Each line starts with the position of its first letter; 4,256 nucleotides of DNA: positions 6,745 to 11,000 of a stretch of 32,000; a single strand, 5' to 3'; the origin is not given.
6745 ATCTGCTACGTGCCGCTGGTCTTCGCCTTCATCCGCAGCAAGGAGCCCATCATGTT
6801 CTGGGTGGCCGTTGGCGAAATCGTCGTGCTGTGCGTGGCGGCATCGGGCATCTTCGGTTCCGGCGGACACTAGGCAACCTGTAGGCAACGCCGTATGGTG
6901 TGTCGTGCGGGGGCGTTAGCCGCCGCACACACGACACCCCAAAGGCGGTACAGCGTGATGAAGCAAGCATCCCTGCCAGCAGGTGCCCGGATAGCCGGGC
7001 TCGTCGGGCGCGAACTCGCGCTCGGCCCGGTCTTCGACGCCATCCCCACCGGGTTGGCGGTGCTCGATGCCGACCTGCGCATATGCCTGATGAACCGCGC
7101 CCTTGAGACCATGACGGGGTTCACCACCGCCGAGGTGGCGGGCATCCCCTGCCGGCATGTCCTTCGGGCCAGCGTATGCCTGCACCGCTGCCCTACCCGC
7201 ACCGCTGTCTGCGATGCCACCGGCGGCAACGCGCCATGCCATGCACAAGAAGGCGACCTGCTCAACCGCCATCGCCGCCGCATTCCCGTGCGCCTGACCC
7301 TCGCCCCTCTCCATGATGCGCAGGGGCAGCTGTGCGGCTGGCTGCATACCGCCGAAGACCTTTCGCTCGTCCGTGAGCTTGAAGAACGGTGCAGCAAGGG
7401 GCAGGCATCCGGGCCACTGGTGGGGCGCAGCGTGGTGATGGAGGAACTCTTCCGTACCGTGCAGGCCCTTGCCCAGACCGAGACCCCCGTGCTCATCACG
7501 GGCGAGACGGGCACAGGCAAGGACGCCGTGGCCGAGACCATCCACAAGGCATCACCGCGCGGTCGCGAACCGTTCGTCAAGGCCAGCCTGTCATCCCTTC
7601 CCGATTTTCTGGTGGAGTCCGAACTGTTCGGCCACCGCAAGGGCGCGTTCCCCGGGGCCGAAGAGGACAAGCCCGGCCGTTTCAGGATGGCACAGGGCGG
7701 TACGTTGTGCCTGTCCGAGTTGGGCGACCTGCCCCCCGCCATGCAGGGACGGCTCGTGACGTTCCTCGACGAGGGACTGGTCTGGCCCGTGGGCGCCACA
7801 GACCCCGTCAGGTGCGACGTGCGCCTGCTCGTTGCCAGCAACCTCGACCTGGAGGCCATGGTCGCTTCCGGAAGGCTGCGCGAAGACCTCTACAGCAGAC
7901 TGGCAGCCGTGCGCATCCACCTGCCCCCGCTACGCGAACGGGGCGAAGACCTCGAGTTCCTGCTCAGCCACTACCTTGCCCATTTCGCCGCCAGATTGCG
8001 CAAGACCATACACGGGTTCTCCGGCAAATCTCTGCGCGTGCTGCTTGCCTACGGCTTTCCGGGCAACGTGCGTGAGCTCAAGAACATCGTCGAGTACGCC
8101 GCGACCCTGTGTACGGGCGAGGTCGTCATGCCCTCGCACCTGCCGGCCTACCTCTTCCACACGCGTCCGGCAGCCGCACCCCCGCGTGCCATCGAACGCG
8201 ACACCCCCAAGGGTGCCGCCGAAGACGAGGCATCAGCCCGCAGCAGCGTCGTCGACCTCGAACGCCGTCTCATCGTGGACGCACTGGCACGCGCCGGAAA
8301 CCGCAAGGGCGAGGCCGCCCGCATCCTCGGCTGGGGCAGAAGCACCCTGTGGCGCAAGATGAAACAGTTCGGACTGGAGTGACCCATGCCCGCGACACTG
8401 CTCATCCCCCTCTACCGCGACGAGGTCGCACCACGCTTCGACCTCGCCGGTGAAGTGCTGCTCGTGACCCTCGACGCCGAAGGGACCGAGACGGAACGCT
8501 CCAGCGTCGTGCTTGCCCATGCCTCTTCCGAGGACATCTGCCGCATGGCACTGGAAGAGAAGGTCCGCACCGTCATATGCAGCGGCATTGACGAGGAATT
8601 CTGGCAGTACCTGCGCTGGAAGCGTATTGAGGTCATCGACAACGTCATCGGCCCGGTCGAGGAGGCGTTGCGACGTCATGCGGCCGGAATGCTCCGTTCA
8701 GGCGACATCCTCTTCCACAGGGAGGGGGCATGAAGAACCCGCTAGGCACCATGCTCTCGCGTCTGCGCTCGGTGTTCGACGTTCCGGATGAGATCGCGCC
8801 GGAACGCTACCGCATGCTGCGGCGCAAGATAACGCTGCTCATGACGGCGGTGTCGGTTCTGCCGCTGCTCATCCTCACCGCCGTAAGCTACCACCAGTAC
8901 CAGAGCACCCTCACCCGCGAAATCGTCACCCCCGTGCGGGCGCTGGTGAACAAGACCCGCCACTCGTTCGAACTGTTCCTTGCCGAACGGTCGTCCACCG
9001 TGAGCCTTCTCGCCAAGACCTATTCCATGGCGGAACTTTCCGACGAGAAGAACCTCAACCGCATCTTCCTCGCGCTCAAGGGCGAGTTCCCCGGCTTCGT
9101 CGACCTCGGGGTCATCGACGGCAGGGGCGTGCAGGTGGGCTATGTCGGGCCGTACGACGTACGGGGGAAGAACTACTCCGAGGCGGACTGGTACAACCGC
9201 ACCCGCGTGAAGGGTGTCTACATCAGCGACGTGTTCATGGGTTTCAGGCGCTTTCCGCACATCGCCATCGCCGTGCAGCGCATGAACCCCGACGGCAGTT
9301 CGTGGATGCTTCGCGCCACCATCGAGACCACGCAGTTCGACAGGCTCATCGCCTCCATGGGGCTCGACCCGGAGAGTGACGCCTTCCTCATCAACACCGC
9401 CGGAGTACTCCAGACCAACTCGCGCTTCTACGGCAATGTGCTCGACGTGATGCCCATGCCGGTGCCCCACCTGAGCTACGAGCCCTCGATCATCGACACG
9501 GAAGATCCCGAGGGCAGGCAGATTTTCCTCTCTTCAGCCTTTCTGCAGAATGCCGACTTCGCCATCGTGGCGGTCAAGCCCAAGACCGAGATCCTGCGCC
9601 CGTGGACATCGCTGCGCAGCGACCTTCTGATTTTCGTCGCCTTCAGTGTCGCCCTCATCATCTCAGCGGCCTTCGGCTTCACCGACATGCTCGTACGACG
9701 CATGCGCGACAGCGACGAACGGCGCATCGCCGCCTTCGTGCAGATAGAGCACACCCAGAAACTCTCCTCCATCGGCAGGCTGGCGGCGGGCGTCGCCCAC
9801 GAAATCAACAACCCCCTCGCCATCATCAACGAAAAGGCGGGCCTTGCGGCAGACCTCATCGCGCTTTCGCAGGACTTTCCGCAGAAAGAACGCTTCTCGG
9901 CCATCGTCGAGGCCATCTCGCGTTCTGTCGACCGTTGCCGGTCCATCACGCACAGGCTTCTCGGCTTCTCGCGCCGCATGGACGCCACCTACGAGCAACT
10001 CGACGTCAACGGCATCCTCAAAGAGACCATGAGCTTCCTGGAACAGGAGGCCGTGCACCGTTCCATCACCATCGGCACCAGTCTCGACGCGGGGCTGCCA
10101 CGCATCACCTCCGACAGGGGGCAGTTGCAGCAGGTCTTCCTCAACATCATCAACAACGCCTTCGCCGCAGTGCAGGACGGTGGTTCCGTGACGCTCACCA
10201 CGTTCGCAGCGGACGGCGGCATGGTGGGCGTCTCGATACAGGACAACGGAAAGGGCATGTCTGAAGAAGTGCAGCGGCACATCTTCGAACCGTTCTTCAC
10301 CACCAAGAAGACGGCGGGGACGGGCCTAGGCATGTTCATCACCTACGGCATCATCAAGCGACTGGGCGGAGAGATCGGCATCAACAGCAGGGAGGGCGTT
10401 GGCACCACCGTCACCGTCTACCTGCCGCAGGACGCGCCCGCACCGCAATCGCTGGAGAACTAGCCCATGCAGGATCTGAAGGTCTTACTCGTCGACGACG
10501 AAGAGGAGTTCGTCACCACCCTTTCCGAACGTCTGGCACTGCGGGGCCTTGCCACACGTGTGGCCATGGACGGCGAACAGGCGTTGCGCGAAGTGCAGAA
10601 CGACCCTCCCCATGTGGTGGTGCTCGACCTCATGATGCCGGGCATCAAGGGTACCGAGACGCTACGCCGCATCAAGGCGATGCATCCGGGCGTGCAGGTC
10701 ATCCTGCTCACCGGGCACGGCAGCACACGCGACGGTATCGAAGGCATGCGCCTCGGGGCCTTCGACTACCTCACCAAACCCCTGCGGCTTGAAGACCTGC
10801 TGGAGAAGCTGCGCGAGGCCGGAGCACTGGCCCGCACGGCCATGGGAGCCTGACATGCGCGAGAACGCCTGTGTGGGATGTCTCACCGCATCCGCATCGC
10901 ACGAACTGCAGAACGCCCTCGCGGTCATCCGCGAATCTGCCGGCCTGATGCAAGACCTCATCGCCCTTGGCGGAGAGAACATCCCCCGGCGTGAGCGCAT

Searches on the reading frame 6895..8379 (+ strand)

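Call 3: search_protein_families(library=pfam, proteins=[window:6895-8379:+], max_evalue=1)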
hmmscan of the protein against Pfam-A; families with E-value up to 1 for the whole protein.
window:6895-8379:+ (495 aa): 15 families
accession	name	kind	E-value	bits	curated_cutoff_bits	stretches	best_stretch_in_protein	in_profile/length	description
PF00158.32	Sigma54_activat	-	8.9e-55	185.4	20.2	1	175-342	1-168/168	Sigma-54 interaction domain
PF14532.12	Sigma54_activ_2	-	1.9e-24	86.9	25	1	176-346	1-138/138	Sigma-54 interaction domain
PF25601.1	AAA_lid_14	-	1.3e-22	79.9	27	1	347-429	1-83/87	AAA+ ATPase lid domain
PF02954.25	HTH_8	-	6.6e-15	55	22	1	454-492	4-42/42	Bacterial regulatory protein, Fis family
PF08448.16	PAS_4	-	5.7e-11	43.1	23.1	1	47-158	1-107/110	PAS fold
PF13426.13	PAS_9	-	3.4e-08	34.1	27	1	51-157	1-102/103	PAS domain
PF00989.32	PAS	-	3.4e-07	30.7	22.6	1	47-155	7-112/113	PAS fold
PF07728.20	AAA_5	-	8.2e-07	29.6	22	1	198-335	1-138/139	AAA domain (dynein-related subfamily)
PF13188.13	PAS_8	-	9.3e-06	25.8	21.8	1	46-87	6-44/65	PAS domain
PF13191.12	AAA_16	-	0.00024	22.1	32.6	1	174-223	1-51/167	AAA ATPase domain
PF12860.13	PAS_7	-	0.00046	20.8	27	1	48-94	2-49/115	PAS fold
PF18024.7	HTH_50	-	0.0013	18.9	27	1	449-494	5-49/50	Helix-turn-helix domain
PF13384.12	HTH_23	-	0.0024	18.1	24.6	1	454-487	4-36/50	Homeodomain-like domain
PF12775.13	AAA_7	-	0.019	15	25.8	1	189-221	26-58/181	P-loop containing dynein motor region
PF20720.3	nSTAND3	-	0.066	13.4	27.2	1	182-217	3-38/155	Novel STAND NTPase 3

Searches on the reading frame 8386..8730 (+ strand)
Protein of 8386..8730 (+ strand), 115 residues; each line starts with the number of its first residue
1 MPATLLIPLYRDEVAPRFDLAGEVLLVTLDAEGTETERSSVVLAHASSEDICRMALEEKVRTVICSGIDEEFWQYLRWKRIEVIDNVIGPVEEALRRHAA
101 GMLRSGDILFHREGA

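Call 3: search_protein_families(library=pfam, proteins=[window:8386-8730:+], max_evalue=1)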
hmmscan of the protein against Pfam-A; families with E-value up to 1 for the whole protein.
window:8386-8730:+ (115 aa): 1 family
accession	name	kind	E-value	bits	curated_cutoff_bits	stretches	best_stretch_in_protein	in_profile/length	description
PF02579.22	Nitro_FeMo-Co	-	1.2e-06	29.1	26.3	1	12-98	3-92/94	Dinitrogenase iron-molybdenum cofactor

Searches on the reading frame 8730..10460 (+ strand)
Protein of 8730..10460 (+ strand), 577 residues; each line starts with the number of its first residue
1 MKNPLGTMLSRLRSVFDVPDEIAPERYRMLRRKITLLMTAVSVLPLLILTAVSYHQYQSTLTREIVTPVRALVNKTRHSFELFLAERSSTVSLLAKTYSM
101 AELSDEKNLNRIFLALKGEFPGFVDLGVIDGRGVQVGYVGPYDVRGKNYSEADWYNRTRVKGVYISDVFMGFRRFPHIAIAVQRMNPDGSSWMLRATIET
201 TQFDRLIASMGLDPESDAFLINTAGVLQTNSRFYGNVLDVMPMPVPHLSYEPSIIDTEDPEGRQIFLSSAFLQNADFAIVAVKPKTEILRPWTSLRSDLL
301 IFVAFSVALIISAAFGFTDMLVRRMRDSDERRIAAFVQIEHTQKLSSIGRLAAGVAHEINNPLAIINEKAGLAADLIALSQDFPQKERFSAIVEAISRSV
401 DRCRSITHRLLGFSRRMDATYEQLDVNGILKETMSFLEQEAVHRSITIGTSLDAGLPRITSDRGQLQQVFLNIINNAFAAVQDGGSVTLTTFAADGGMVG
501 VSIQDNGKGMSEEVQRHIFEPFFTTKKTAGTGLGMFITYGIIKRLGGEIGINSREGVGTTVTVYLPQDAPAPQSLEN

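Call 3: search_protein_families(library=pfam, proteins=[window:8730-10460:+], max_evalue=1)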
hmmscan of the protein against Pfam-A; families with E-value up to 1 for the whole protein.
window:8730-10460:+ (577 aa): 5 families
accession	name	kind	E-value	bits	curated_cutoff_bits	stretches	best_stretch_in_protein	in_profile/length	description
PF02518.31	HATPase_c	-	6.7e-24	84.9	26.4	1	462-568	2-110/111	Histidine kinase-, DNA gyrase B-, and HSP90-like ATPase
PF02743.24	dCache_1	-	1.5e-09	38.2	45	1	72-274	14-232/240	Cache domain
PF00512.31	HisKA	-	7.1e-09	36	26.9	1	349-416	3-63/66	His Kinase A (phospho-acceptor) domain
PF13589.12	HATPase_c_3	-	0.0085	16.6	25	1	467-520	4-55/137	Histidine kinase-, DNA gyrase B-, and HSP90-like ATPase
PF14501.12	HATPase_c_5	-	0.25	11.7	22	1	466-556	6-93/102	GHKL domain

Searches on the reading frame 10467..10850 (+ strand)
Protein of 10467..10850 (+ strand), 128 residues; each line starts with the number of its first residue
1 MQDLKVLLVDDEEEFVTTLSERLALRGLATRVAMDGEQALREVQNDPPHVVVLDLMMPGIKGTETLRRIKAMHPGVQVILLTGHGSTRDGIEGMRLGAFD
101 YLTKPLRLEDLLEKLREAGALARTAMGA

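Call 3: search_protein_families(library=pfam, proteins=[window:10467-10850:+], max_evalue=1)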
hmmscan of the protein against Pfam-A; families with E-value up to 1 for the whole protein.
window:10467-10850:+ (128 aa): 1 family
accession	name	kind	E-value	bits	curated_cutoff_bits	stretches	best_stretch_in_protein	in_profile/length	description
PF00072.30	Response_reg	-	4.2e-29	101.4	30.2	1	6-115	1-110/111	Response regulator receiver domain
